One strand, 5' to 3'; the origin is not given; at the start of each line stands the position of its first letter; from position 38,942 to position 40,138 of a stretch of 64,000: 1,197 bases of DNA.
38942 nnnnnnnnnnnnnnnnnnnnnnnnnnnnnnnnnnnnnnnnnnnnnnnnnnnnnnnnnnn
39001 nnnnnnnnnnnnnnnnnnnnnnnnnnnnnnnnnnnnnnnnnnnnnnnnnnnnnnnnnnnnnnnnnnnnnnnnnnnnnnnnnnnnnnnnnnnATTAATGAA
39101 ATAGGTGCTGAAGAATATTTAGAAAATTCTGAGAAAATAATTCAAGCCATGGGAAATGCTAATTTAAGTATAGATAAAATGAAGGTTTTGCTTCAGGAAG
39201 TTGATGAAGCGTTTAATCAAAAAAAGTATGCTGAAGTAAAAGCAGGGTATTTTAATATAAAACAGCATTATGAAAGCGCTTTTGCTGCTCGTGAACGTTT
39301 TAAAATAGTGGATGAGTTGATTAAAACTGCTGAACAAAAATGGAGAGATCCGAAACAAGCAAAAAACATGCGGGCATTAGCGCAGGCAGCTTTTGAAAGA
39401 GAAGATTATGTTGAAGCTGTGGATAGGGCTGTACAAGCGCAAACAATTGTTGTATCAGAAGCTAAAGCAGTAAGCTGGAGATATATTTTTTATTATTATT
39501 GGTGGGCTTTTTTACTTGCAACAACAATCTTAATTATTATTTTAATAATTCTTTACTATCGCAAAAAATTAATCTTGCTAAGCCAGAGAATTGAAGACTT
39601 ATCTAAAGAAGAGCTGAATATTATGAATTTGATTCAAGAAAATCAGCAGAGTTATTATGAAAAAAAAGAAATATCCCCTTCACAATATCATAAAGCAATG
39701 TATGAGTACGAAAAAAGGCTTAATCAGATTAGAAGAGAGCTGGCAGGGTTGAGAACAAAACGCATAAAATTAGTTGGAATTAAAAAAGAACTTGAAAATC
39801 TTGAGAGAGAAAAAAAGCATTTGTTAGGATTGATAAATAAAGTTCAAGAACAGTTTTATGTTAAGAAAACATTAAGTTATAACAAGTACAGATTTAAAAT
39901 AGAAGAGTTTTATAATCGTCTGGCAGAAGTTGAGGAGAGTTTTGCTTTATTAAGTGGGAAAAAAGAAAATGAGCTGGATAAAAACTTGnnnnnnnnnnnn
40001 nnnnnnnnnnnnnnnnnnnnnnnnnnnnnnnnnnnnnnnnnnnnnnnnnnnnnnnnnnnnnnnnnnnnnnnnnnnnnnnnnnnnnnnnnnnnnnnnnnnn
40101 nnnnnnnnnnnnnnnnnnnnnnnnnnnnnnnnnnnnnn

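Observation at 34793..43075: Surface-protein module sharing a conserved TM plus cytoplasmic coiled-coil tail, linked to a ParA/MinD ATPase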

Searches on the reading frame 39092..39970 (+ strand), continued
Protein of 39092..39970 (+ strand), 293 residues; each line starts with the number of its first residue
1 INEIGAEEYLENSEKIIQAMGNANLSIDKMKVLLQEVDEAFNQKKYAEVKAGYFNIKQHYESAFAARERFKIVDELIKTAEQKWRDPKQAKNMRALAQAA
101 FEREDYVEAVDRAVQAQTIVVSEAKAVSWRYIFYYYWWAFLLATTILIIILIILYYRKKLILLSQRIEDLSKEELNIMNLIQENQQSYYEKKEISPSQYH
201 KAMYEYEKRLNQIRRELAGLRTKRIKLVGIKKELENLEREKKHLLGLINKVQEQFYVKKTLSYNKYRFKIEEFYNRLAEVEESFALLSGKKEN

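Call 95: find_encoding_contigs(protein=P0077, flank=4000, max_places=1)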
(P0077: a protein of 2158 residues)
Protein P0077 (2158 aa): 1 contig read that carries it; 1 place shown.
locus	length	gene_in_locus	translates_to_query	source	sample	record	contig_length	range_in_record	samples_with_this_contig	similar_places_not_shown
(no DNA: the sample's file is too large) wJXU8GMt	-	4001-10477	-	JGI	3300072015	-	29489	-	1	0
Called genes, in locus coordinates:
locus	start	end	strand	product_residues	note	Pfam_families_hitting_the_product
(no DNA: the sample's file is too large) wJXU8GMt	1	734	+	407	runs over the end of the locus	PF00324:AA_permease, PF03845:Spore_permease (weak), PF13520:AA_permease_2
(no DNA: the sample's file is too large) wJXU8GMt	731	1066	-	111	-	PF02452:PemK_toxin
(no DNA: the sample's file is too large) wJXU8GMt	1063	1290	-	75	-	PF01402:RHH_1, PF17723:RHH_8 (weak)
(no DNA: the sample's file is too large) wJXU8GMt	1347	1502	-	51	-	-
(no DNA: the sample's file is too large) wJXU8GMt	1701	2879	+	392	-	PF03796:DnaB_C (weak), PF06745:ATPase, PF13481:AAA_25 (weak), PF07088:GvpD_P-loop (weak)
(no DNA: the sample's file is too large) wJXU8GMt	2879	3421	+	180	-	PF24336:DUF7504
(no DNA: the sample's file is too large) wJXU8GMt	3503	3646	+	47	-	-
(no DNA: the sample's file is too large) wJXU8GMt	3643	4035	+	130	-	-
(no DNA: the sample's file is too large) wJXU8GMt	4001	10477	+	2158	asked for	PF10633:NPCBM_assoc (faint)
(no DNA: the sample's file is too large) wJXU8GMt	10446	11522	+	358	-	-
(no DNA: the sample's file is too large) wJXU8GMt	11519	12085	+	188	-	-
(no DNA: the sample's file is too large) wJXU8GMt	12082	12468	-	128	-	-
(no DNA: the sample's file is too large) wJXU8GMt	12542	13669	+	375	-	PF01180:DHO_dh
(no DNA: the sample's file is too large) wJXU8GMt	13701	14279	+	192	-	PF04264:YceI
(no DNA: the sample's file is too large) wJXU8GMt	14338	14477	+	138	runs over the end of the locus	-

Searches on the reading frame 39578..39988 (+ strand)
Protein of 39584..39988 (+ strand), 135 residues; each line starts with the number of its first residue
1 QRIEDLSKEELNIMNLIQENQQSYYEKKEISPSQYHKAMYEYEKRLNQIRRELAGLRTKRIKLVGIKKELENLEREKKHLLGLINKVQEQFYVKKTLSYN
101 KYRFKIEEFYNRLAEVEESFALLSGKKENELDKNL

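Call 23: search_protein_families(library=pfam, proteins=[window:39584-39988:+], max_evalue=10)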
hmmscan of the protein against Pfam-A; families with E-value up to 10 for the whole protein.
seq(135 aa): 6 families
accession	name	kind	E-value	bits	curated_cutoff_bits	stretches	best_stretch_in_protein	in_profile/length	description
PF12795.12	MscS_porin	-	0.018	15.1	34.4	1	23-112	106-192/238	Mechanosensitive ion channel porin domain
PF25764.1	KIF21A_4th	-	0.07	13.2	33.1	2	2-60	69-120/183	KIF21A-like domain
PF07765.17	KIP1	-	0.22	12.1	33.9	1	67-104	17-53/74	KIP1-like protein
PF12630.12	Pox_polyA_pol_N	-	0.6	10.9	27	1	76-117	39-80/108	Poxvirus poly(A) polymerase N-terminal domain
PF20570.3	DUF6779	-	0.89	10.7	28.1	1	13-71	39-98/108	Domain of unknown function (DUF6779)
PF15497.11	SNAPC5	-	1.1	10.2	23.6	1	68-91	3-26/101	snRNA-activating protein complex subunit 19, SNAPc subunit 19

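Call 57: search_solved_structures(query=A4, max_evalue=10, show_alignments=2)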
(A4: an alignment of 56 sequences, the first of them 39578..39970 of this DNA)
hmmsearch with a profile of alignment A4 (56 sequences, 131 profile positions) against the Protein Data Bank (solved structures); distinct sequences matched with E-value up to 10: 20.
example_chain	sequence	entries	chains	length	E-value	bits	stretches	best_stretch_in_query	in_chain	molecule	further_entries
8whn_A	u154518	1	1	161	4.9e-05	26.4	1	7-122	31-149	Ribophorin 1 superfamily protein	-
6ds9_A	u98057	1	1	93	0.014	18.5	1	43-88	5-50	de novo designed three helix bundle GRa3D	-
1o5h_A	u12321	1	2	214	0.024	17.7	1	63-123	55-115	Formiminotetrahydrofolate cyclodeaminase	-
2a3d_A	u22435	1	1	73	0.14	15.2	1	42-80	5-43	PROTEIN (DE NOVO THREE-HELIX BUNDLE)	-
9tlt_A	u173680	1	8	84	0.21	14.7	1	39-65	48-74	Sc-apCC-2-KLHL20-4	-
3sks_A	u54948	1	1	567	0.29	14.2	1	9-70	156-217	Putative Oligoendopeptidase F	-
4b6x_A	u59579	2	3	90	0.4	13.8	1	49-83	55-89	AVIRULENCE PROTEIN | Avirulence protein,Avirulence protein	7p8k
9tls_A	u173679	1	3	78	0.56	13.3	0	47-65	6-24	Sc-apCC-2-KLHL20-3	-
1cun_A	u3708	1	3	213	0.57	13.3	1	7-89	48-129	PROTEIN (ALPHA SPECTRIN)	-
2mtq_A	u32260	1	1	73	0.59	13.2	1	42-81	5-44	Designed Peptide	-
1jmm_A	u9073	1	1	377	0.81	12.8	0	86-108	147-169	protein I/II V-region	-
2yfa_A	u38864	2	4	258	0.95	12.6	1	35-83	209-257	METHYL-ACCEPTING CHEMOTAXIS TRANSDUCER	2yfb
3jbn_D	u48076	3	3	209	1.1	12.3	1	65-110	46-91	40S ribosomal protein uS3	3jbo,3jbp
3j7a_D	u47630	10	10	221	1.2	12.2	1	65-110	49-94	40S ribosomal protein uS3 | 40S ribosomal protein S3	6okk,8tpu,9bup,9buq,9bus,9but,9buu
9hu3_A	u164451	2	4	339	1.7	11.7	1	14-50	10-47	DNA ligase (NAD(+))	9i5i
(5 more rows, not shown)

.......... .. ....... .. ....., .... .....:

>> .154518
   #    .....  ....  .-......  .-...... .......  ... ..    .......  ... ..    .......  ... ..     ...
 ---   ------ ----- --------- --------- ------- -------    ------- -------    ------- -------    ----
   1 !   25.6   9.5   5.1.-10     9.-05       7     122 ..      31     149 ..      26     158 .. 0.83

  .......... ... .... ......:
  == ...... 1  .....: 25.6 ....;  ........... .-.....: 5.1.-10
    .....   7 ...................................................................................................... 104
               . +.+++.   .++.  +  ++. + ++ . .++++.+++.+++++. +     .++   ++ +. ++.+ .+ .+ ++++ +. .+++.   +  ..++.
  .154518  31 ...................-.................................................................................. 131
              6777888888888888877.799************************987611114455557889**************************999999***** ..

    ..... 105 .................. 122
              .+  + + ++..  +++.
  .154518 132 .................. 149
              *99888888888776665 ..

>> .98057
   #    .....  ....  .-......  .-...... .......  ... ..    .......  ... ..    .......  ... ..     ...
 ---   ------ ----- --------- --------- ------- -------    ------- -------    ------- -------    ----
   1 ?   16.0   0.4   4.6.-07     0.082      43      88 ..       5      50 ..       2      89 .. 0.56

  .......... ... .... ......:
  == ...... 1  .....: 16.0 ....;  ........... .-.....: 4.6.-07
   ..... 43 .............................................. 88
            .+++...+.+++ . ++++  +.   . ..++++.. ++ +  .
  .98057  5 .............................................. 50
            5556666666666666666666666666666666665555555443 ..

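Call 67: predict_structure(alignment_id=A4)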
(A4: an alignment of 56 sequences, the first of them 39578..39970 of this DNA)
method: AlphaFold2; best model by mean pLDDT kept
length: 131 residues; sequences in the alignment: 56
mean_pLDDT: 95.0   pTM: 0.79
mean pLDDT of the five models: 95.0, 93.8, 93.6, 92.2, 90.4
residues with pLDDT >= 90: 126; 70-90: 5; 50-70: 0; < 50: 0
segments of 3 or more residues with pLDDT < 50: none
pLDDT, mean of each block of 10 residues (from residue 1): 94 95 94 97 97 95 95 96 97 96 93 95 93 77
secondary structure, 60 per line:
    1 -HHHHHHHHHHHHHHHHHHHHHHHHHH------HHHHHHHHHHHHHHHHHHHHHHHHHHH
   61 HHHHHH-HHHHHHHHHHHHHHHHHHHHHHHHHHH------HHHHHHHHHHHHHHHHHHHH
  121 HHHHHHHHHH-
elements in order: H2-27 H34-66 H68-94 H101-130

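Call 69: fold_search(model_id=the predicted structure, library=pdb)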
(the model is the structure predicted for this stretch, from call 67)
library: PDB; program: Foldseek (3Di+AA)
matches with E <= 10: 122; with E <= 0.001: 0
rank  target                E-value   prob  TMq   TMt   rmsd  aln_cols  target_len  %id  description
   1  8whn                  7.2e-02  0.99  0.43  0.40  10.5       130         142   18  Crystal Structure of the cytoplasmic domain of OST1 (Ribophorin I) from Candidatus Prometheoarchaeum syntrophicum strain (released 2024-09-25)
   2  9s9g_A                5.0e-01  0.77  0.46  0.31  20.0       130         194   15  S. islandicus CdvA filament (X-ray) (released 2026-01-28)
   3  8b6l_O                7.0e-01  0.80  0.45  0.13   9.2       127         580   13  Subtomogram average of the human Sec61-TRAP-OSTA-translocon (released 2022-12-07)
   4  9s9g_F                7.0e-01  0.21  0.28  0.21  18.6       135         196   15  S. islandicus CdvA filament (X-ray) (released 2026-01-28)
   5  9s9g_C                9.4e-01  0.16  0.26  0.20  19.0       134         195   16  S. islandicus CdvA filament (X-ray) (released 2026-01-28)
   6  9s9g_B                1.1e+00  0.66  0.46  0.31  21.4       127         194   16  S. islandicus CdvA filament (X-ray) (released 2026-01-28)
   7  8cih_A                1.1e+00  0.13  0.27  0.21  17.9       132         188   15  Structure of FL CINP (released 2024-02-21)
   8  5fu6_D                1.8e+00  0.33  0.45  0.16   5.8       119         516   12  NOT module of the human CCR4-NOT complex (Crystallization mutant) (released 2016-03-23)
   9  8fjg                  1.8e+00  0.13  0.27  0.28   9.6       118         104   16  The two-repeat design H12 (released 2023-09-27)
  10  8xku_C                1.9e+00  0.35  0.43  0.07  26.4       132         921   11  Cryo-EM structure of the Ycf2-FtsHi motor complex from Arabidopsis in ATP-bound state (released 2024-09-11)
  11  6zsj_C                2.0e+00  0.30  0.39  0.40  20.2       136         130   12  The mechanism of activation of the actin binding protein EHBP1 by Rab8 family members. (released 2020-09-02)
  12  5m4y_C                2.0e+00  0.25  0.36  0.27  10.4       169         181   11  Crystal structure of the Sec3/Sso2 complex at 2.20 angstrom resolution (released 2017-02-08)
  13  3umi                  2.0e+00  0.20  0.37  0.28  14.5       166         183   11  X-ray structure of the E2 domain of the human amyloid precursor protein (APP) in complex with zinc (released 2012-01-25)
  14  6zsj_D                2.1e+00  0.28  0.40  0.39  19.6       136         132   12  The mechanism of activation of the actin binding protein EHBP1 by Rab8 family members. (released 2020-09-02)
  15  6z0c_C                2.2e+00  0.28  0.38  0.26  18.7       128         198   18  Structure of in silico modelled artificial Maquette-3 protein (released 2021-03-17)
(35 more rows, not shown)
